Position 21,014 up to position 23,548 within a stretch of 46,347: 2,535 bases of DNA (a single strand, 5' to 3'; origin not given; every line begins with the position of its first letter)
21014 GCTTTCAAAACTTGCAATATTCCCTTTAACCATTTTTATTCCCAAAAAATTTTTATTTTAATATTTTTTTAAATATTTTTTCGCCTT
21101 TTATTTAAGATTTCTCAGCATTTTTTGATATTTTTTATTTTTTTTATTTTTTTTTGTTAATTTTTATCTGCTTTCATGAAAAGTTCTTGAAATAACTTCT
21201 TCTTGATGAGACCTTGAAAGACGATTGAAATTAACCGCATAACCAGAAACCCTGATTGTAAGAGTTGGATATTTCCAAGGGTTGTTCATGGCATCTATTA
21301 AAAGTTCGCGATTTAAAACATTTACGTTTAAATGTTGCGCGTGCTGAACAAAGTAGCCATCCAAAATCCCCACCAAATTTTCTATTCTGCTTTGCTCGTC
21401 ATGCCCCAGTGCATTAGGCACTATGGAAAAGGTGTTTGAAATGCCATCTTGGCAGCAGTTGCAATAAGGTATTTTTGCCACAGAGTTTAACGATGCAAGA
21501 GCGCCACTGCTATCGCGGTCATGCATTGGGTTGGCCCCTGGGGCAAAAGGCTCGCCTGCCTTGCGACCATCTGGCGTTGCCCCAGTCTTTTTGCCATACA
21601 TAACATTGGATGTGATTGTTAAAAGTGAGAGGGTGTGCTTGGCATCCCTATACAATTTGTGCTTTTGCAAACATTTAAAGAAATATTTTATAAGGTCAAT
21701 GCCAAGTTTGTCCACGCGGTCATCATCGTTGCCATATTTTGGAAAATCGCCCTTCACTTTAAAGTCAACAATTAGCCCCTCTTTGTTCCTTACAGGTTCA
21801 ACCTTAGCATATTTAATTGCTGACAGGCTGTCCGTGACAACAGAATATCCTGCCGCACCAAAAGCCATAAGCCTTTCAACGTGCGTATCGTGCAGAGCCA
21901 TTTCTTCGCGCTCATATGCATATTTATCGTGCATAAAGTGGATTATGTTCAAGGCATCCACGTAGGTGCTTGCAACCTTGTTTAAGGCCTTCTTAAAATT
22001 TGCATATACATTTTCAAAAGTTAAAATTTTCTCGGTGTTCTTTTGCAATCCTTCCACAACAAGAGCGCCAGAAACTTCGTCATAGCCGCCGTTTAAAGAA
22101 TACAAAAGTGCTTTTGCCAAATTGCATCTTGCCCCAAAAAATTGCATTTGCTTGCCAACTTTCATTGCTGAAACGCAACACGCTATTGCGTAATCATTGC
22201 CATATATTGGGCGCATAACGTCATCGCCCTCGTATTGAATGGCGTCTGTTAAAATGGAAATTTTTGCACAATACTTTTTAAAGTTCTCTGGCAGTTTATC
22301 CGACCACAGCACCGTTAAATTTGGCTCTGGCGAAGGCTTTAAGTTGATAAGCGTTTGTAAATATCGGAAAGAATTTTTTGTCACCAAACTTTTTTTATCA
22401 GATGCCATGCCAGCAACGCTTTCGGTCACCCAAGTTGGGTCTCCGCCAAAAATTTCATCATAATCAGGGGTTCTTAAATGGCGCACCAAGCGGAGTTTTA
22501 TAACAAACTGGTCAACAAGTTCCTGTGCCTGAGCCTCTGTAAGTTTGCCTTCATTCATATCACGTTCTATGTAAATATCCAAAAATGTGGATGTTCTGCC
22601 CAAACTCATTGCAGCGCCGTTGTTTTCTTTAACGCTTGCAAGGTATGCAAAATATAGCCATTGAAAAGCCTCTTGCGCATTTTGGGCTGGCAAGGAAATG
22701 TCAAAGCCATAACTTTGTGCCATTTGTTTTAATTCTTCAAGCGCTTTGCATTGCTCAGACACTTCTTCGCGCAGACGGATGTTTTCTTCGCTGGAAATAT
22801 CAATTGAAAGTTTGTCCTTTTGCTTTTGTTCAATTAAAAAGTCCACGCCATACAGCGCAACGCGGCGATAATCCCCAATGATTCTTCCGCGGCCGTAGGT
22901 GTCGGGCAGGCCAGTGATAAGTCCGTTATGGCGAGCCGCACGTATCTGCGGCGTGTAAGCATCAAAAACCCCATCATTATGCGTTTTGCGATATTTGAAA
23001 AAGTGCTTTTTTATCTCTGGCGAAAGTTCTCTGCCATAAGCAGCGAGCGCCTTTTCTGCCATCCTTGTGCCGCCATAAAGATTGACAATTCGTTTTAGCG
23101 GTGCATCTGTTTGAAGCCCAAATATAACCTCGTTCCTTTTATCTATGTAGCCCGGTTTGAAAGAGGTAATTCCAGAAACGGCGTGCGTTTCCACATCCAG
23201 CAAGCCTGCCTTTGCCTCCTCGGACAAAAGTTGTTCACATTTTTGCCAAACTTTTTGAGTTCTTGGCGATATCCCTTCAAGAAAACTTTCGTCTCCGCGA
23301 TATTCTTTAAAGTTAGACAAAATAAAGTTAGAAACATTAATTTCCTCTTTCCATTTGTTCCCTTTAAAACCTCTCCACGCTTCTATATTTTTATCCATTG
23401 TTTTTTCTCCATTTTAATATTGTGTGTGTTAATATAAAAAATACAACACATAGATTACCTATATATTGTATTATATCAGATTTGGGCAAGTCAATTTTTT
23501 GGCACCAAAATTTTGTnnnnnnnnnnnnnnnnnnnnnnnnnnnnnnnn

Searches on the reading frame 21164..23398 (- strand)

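Call 81: search_protein_families(library=pfam, proteins=[window:21164-23398:-], max_evalue=0.00001)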
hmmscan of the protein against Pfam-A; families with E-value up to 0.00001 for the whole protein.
window:21164-23398:- (744 aa): 2 families
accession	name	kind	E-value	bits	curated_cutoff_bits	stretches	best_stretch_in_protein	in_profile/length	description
PF02901.20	PFL-like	-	6.4e-203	676.4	24.3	1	18-602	3-647/647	Pyruvate formate lyase-like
PF01228.26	Gly_radical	-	2.3e-35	121.7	22.2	1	618-725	1-106/106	Glycine radical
